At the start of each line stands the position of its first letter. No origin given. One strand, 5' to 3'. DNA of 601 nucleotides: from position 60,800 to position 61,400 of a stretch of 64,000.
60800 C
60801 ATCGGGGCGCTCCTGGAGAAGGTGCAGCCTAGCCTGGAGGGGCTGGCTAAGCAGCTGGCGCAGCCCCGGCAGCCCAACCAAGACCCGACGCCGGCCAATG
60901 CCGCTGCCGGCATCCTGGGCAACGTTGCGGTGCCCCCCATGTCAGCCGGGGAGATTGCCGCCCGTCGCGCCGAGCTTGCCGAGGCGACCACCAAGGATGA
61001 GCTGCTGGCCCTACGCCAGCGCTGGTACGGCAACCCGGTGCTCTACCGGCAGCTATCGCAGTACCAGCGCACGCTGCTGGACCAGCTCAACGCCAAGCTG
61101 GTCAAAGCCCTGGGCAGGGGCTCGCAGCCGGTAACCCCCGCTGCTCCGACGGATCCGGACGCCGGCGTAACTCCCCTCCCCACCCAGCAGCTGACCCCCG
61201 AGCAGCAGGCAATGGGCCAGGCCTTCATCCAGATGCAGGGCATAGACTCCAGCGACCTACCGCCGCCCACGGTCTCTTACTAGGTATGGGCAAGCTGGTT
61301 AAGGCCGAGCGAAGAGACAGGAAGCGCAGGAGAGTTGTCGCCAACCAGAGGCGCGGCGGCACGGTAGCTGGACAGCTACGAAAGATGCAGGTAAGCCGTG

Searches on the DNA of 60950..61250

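Call 112: search_rna_families(source=window, start=60950, end=61250, threshold=evalue, max_evalue=1)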
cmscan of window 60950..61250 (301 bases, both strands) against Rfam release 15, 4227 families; matches with E-value up to 1: 2.
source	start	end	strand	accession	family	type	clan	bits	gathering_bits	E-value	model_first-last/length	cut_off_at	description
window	61004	61068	-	RF03348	mir-667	Gene; miRNA;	-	19.3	70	0.45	1-92/92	no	mir-667 microRNA precursor family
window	61212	61230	-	RF01973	H19_2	Gene; lncRNA;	-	12.4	50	0.83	51-69/69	no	H19 conserved region 2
